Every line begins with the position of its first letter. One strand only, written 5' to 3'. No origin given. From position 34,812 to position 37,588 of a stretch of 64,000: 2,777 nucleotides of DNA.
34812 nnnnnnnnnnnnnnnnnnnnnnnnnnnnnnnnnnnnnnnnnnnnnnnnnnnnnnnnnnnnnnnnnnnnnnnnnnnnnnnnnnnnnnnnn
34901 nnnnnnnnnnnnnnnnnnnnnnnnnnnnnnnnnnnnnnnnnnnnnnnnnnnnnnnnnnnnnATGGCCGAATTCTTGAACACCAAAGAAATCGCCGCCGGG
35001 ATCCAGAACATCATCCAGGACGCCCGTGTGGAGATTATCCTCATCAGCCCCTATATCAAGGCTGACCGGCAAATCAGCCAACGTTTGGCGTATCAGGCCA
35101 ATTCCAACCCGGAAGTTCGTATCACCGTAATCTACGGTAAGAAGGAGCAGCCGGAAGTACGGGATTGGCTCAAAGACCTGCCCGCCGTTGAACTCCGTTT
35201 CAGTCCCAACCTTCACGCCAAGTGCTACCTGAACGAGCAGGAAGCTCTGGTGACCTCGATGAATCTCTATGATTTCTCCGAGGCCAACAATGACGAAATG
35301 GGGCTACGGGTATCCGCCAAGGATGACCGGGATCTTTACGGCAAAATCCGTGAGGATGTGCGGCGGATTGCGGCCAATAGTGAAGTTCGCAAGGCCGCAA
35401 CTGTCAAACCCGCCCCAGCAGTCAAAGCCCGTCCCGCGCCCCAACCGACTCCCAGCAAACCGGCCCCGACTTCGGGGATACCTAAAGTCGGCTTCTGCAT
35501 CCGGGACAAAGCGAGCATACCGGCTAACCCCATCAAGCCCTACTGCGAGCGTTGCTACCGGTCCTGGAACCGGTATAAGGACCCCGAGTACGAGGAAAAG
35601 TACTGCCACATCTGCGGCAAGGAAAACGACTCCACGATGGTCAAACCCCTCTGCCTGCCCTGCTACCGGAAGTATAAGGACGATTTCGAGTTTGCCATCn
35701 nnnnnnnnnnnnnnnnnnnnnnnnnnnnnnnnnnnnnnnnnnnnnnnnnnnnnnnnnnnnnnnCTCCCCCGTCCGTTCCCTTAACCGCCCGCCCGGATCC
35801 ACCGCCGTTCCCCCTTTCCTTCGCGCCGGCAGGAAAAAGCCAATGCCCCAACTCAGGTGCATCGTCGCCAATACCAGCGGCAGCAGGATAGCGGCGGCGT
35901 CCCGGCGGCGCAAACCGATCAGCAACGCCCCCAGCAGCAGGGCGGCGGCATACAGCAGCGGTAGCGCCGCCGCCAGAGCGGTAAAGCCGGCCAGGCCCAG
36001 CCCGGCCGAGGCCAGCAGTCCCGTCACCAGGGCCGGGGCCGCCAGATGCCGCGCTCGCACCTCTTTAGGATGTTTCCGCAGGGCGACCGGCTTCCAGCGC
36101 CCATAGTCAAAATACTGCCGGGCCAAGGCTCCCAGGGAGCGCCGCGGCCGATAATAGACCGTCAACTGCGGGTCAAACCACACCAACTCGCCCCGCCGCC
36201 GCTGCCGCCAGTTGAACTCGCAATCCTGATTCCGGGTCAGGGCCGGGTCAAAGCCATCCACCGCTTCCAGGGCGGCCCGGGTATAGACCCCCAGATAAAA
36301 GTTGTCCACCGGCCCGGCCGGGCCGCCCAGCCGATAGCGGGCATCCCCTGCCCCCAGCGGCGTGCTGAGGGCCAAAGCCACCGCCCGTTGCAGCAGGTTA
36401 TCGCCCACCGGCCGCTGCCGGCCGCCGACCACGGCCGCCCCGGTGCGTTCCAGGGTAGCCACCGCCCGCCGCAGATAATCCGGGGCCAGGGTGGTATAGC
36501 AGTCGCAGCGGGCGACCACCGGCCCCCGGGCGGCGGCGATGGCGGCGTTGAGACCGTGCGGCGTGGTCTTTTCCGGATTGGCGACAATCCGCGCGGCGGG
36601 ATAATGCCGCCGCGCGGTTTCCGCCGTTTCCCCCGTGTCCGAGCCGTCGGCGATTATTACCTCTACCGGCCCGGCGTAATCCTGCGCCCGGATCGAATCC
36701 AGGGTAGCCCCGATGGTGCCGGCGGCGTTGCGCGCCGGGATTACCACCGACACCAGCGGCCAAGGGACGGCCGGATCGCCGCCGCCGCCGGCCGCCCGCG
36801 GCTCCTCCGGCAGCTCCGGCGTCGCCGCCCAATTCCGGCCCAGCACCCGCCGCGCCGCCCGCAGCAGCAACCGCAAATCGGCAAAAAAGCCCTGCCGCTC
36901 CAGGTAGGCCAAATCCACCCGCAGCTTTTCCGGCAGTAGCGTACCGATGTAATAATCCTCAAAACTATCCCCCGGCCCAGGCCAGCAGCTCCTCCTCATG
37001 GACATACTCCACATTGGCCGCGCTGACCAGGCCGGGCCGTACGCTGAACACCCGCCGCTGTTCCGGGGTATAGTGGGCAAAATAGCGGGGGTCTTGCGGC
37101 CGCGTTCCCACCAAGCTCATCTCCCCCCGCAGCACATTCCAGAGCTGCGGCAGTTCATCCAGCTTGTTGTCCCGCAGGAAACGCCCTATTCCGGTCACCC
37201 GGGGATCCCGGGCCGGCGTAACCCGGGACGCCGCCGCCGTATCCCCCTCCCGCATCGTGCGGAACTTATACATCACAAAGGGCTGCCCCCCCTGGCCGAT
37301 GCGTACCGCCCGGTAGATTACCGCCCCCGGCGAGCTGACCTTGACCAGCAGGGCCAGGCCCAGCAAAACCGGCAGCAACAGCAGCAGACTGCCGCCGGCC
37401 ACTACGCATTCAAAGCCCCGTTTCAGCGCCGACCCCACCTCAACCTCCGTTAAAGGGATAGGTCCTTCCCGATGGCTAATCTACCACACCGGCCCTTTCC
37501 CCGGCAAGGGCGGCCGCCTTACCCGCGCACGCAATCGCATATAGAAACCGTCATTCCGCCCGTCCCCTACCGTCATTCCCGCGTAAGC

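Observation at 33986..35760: tRNA-Ala-adjacent islet with two tandem single-HKD PLD nuclease paralogues carrying zinc ribbons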

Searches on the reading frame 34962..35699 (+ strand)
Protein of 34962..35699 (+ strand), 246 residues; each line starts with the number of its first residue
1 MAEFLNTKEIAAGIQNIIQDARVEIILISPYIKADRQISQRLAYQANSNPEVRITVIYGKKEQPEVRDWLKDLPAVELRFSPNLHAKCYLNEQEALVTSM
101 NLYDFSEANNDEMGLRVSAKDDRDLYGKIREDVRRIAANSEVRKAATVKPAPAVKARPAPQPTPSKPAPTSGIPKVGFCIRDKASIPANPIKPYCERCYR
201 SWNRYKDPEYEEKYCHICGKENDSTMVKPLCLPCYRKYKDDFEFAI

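Call 4: search_protein_families(library=pfam, proteins=[window:34962-35699:+], max_evalue=1)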
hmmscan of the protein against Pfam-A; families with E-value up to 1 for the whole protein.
window:34962-35699:+ (246 aa): 3 families
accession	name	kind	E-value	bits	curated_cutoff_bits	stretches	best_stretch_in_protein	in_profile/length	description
PF13091.12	PLDc_2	-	1.3e-07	32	27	1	16-130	3-125/132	PLD-like domain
PF04625.18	DEC-1_N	-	0.024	14.1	29.2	1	131-182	101-153/403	DEC-1 protein, N-terminal region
PF04981.18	NMD3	-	0.19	11.7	24.9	1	215-240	1-25/243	NMD3 family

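Call 5: search_protein_families(library=padloc, proteins=[window:34962-35699:+], max_evalue=1)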
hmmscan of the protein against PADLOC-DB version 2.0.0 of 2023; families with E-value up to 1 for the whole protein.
window:34962-35699:+ (246 aa): 11 families
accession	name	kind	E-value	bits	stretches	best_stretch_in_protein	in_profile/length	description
PDLC02614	DrmC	-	3.5e-07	28.2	1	9-121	21-139/153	DrmC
PDLC03922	MkoB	-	6.1e-06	23.8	1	5-140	307-445/610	-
PDLC02595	DrmC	-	0.00013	19.8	1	83-119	208-245/269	DrmC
PDLC02587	DrmC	-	0.00022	18.3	1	81-118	202-240/267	DrmC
PDLC02605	DrmC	-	0.0024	15.5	1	83-121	208-247/270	DrmC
PDLC02616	DrmC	-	0.011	13.3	1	83-121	164-203/224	DrmC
PDLC02589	DrmC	-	0.012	12.7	1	83-133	203-250/264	DrmC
PDLC02585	DrmC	-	0.02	12.5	1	82-120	192-231/253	DrmC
PDLC01343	Cas8b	-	0.03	11.3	1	179-227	144-186/535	CAS-I-B; effector_LS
PDLC02602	DrmC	-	0.038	11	1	82-118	196-233/381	DrmC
PDLC02599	DrmC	-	0.038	10.9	1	13-117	13-119/387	DrmC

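Call 6: search_protein_families(library=ncbifam, proteins=[window:34962-35699:+], max_evalue=1)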
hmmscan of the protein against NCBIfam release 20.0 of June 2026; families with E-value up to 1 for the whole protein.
window:34962-35699:+ (246 aa): 4 families
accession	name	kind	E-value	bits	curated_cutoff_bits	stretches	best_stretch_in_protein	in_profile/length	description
NF038319.1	DISARM_DrmC_I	equivalog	6.7e-07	29.1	133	1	6-120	91-221/236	DISARM system phospholipase D-like protein DrmC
NF041068.1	DpdK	equivalog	0.055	13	100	1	42-113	71-146/167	phospholipase D-like domain-containing protein DpdK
NF033838.0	PspC_subgroup_1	exception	0.096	11.3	700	1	128-177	390-441/684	pneumococcal surface protein PspC, choline-binding form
TIGR03826.1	YvyF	hypoth_equivalog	0.23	11.4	124.15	0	3-38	37-73/137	TIGR03826 family flagellar region protein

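Call 100: search_protein_families(library=phrogs, proteins=[window:34962-35699:+], max_evalue=0.001)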
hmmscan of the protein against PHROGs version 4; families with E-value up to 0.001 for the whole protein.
window:34962-35699:+ (246 aa): 1 family
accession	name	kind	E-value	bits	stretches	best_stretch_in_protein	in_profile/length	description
phrog_9329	-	unknown function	9.7e-38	131.4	1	1-144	1-143/236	-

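Call 106: list_cluster_members(proteins=[P0001, window:34962-35699:+, P0078, P0041])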
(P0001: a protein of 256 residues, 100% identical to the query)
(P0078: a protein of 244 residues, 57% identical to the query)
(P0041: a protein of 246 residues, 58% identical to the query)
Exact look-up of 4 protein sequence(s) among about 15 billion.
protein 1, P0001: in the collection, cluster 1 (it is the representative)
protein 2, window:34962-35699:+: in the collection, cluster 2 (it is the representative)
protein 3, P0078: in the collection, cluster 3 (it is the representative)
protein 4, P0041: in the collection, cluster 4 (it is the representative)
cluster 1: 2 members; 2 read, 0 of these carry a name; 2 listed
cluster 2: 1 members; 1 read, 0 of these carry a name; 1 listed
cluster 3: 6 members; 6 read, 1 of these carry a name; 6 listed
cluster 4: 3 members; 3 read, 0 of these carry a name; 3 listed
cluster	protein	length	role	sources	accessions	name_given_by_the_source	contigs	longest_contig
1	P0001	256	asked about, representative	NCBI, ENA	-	-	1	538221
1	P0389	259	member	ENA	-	-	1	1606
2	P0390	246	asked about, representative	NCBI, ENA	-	-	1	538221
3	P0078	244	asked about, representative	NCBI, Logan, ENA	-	-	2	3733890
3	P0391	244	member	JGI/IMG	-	hypothetical protein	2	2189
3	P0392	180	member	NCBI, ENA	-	-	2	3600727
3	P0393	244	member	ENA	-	-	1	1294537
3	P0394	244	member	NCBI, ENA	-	-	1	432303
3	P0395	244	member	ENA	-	-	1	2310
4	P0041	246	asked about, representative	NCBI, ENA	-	-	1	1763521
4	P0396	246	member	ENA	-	-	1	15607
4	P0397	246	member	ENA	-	-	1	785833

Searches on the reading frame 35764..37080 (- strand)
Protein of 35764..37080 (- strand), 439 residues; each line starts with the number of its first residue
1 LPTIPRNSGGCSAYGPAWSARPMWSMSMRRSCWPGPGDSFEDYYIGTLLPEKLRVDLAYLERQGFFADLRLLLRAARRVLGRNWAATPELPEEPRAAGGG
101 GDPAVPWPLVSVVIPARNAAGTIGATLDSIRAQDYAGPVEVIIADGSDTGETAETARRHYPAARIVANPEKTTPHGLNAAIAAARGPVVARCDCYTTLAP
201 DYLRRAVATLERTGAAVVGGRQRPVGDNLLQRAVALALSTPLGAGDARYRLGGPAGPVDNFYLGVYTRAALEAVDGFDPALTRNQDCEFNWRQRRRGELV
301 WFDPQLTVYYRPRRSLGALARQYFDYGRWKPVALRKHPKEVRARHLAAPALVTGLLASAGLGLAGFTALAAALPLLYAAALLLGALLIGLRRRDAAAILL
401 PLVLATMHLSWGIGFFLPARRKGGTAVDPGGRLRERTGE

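Call 78: search_protein_families(library=pfam, proteins=[window:35764-37080:-], max_evalue=0.00001)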
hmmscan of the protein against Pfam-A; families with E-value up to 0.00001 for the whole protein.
window:35764-37080:- (439 aa): 2 families
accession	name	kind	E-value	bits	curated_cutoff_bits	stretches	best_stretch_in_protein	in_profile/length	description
PF00535.33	Glycos_transf_2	-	1.5e-19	71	23.3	1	111-271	1-164/168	Glycosyl transferase family 2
PF13641.12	Glyco_tranf_2_3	-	3.6e-15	57.1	27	1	110-323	3-224/230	Glycosyltransferase like family 2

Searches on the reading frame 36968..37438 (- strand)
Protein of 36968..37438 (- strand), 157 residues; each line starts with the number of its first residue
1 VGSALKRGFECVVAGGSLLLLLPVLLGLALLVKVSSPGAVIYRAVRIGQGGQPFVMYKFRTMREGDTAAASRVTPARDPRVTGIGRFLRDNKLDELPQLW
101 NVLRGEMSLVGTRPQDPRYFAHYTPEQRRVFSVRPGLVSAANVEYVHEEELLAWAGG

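Call 78: search_protein_families(library=pfam, proteins=[window:36968-37438:-], max_evalue=0.00001)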
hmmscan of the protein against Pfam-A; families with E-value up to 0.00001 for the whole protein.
window:36968-37438:- (157 aa): 1 family
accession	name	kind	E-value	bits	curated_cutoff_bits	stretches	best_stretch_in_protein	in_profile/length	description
PF02397.22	Bac_transf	-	8.6e-46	156.2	27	1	6-149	1-144/179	Bacterial sugar transferase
